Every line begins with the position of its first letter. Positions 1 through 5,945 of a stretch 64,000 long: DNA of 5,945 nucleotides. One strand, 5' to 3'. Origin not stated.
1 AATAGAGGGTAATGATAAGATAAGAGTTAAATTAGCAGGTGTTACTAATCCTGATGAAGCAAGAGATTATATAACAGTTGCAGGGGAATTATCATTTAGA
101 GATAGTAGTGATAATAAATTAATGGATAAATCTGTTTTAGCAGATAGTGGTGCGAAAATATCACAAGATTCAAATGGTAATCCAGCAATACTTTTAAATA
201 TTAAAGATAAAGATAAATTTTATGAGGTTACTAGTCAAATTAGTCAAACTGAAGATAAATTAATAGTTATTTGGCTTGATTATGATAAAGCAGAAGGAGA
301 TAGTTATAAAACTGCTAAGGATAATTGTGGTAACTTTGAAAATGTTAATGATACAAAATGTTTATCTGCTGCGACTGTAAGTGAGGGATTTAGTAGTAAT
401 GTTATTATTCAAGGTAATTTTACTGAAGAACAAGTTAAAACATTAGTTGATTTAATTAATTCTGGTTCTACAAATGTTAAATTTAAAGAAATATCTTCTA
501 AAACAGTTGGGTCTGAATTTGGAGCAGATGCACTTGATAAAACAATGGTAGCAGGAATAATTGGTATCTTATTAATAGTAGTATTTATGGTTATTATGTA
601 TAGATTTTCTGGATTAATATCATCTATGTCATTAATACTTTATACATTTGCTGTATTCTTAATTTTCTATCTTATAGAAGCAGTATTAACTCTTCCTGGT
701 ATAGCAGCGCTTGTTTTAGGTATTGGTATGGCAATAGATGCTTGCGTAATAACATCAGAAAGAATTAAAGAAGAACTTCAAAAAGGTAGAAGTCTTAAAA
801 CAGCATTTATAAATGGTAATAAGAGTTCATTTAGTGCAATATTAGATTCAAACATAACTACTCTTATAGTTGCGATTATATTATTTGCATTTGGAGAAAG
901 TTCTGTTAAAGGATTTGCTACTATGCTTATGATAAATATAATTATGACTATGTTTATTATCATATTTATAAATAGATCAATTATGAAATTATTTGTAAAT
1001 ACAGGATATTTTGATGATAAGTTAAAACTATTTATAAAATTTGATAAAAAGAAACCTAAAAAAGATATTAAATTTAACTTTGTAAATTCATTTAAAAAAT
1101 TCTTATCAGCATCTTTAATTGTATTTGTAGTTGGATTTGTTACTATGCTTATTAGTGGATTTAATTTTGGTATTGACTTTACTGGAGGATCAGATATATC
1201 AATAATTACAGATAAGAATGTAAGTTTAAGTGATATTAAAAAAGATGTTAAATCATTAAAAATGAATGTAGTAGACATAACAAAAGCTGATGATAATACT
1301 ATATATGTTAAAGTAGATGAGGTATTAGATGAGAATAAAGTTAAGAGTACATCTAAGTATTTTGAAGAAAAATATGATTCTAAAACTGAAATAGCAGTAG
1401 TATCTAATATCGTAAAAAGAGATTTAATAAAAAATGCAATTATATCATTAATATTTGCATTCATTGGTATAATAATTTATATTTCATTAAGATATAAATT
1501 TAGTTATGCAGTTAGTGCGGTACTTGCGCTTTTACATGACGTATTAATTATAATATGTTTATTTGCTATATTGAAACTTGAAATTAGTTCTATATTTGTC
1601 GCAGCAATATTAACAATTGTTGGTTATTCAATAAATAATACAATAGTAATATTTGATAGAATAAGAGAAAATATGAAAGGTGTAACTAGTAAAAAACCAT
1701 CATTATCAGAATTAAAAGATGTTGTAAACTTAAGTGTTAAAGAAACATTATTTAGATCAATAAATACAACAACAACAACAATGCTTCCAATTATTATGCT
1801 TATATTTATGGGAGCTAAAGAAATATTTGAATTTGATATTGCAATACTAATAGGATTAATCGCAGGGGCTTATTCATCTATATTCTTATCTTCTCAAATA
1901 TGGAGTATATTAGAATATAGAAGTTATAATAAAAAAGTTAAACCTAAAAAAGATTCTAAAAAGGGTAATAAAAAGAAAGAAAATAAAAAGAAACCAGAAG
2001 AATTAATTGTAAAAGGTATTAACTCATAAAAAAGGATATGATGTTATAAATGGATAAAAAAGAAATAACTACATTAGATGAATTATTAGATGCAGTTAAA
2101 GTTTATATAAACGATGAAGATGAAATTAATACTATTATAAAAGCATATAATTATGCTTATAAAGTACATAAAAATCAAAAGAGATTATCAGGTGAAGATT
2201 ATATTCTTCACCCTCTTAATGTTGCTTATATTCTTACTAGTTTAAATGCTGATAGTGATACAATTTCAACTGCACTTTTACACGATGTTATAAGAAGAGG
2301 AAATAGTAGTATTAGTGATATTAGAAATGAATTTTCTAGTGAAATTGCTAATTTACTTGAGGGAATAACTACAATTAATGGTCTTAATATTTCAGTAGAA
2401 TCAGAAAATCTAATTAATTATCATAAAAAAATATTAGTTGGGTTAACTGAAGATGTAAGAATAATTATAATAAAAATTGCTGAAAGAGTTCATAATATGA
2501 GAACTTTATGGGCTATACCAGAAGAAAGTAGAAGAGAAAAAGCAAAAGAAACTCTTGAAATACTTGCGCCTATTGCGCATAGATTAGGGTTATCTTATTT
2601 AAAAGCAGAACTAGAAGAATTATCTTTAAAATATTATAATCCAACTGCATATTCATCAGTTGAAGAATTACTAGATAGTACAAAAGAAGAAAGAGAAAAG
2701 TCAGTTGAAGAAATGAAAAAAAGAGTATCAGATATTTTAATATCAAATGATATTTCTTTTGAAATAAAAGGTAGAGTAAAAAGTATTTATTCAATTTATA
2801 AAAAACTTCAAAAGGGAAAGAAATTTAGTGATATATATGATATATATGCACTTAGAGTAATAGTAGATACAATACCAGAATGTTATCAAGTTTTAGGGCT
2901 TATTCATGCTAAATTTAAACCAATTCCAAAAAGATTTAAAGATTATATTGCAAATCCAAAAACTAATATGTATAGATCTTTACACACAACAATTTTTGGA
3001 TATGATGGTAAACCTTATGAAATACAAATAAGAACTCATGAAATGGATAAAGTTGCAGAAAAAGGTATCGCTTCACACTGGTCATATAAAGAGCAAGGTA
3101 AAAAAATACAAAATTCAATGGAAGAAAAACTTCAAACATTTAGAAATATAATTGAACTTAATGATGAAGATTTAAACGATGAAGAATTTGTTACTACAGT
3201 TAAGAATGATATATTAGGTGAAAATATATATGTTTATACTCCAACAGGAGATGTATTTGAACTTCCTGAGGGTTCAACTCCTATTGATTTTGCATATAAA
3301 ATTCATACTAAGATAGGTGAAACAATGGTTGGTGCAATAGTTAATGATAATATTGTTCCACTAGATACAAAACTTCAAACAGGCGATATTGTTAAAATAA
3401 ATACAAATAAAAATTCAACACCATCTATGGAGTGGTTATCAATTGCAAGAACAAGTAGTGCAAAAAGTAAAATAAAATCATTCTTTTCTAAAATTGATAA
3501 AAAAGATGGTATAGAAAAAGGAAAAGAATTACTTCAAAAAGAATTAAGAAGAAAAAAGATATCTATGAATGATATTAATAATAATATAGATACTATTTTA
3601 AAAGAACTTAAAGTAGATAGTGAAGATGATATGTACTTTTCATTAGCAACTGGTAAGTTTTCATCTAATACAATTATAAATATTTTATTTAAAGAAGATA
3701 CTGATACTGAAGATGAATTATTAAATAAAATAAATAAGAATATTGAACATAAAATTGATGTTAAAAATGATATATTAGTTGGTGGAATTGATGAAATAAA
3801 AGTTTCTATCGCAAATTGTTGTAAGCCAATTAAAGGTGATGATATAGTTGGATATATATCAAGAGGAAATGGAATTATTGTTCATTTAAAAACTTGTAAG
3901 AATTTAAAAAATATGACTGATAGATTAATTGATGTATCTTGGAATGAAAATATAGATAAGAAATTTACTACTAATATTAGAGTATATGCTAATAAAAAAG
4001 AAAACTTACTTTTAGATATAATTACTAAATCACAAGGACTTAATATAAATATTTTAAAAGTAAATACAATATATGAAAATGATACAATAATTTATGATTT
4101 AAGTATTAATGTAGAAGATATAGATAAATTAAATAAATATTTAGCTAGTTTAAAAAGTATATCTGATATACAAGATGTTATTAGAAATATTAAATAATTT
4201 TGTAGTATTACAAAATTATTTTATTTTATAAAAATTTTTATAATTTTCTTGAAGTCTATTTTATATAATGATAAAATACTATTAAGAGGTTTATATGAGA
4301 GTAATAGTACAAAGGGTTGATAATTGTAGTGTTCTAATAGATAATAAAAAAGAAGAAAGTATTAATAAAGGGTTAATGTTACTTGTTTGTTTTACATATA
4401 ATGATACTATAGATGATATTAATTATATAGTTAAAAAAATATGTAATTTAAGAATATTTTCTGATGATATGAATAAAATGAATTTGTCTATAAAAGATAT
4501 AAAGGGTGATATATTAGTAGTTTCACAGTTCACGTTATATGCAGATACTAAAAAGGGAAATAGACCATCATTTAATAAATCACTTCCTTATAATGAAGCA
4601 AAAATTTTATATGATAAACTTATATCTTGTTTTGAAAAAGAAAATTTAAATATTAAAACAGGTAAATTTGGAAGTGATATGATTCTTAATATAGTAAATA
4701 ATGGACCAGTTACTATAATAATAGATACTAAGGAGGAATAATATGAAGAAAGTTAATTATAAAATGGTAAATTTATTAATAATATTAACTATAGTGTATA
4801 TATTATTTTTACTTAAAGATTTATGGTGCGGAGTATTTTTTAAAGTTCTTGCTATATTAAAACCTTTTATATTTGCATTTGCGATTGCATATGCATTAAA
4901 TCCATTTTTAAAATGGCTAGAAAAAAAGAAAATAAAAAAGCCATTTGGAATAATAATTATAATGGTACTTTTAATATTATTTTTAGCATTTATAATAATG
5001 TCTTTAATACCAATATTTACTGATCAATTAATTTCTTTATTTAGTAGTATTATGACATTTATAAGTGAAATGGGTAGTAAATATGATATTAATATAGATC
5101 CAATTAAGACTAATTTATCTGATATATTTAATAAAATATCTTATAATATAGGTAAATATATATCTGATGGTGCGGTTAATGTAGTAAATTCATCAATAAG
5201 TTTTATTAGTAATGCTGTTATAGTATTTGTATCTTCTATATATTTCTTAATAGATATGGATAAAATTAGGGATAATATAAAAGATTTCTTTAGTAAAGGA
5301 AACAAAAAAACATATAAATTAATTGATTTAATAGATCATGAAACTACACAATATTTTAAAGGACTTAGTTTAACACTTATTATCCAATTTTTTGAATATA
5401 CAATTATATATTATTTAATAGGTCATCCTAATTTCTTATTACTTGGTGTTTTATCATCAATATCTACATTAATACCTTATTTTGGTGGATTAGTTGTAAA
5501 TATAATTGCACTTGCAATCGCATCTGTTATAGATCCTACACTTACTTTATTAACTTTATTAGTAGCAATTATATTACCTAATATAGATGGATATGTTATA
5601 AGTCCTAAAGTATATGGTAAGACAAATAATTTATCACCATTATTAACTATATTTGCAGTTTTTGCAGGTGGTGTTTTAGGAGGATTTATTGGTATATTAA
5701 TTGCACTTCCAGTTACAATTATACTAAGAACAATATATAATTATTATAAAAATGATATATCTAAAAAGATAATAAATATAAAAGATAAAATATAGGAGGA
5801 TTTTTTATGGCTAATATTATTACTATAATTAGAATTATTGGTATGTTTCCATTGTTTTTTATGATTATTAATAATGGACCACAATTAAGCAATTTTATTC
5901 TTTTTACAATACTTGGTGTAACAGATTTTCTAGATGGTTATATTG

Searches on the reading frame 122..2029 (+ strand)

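Call 107: search_protein_families(library=pfam, proteins=[window:122-2029:+], max_evalue=0.00001)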
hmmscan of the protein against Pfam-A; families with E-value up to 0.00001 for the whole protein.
window:122-2029:+ (635 aa): 2 families
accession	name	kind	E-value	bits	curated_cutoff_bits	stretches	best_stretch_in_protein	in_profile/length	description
PF02355.23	SecD_SecF_C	-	8.3e-68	228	20.5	2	419-597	13-186/189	Protein export membrane protein SecD/SecF, C-terminal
PF22599.2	SecDF_P1_head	-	1.9e-06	28.1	27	1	8-116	28-111/114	SecDF, P1 head subdomain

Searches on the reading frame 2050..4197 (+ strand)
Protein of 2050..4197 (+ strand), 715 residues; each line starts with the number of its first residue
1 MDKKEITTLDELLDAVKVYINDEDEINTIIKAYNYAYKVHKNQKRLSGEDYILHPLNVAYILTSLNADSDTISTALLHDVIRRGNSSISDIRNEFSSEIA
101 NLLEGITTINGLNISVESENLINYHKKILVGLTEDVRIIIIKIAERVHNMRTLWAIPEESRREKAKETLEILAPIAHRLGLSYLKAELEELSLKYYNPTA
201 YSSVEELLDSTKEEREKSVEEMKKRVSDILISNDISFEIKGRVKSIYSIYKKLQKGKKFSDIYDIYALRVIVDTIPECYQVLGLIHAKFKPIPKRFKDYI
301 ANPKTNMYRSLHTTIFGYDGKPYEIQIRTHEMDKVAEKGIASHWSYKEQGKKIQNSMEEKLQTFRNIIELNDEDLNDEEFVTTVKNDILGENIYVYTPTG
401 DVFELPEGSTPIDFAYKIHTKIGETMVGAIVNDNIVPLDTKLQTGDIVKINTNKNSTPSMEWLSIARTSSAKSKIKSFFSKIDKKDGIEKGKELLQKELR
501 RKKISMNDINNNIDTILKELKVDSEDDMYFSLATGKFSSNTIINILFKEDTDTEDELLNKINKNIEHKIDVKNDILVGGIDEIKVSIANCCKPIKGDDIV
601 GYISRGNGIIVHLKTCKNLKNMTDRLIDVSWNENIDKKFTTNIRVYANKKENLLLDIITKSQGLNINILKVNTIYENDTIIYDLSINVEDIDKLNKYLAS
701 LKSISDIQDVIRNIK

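Call 107: search_protein_families(library=pfam, proteins=[window:2050-4197:+], max_evalue=0.00001)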
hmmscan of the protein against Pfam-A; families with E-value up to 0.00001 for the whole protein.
window:2050-4197:+ (715 aa): 5 families
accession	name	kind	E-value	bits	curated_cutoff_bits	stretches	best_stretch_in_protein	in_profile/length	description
PF04607.23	RelA_SpoT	-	2.3e-43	147.5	27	1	241-350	1-112/113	Region found in RelA / SpoT proteins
PF13328.12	HD_4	-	4.3e-37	127.7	27.2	1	32-181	1-155/156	HD domain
PF02824.27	TGS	-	1.3e-23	83.2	22.2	1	393-451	1-59/60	TGS domain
PF13291.12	ACT_4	-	2e-09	38.4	27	1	637-712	3-80/80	ACT domain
PF19296.4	RelA_AH_RIS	-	1.8e-06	28.6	23.8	0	464-625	2-181/185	RelA/SpoT, AH and RIS domains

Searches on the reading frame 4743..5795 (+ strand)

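Call 107: search_protein_families(library=pfam, proteins=[window:4743-5795:+], max_evalue=0.00001)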
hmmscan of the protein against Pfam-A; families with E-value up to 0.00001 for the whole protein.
window:4743-5795:+ (350 aa): 1 family
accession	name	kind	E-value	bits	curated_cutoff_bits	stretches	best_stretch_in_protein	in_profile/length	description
PF01594.21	AI-2E_transport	-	8.6e-56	189.9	34.3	1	20-335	4-326/327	AI-2E family transporter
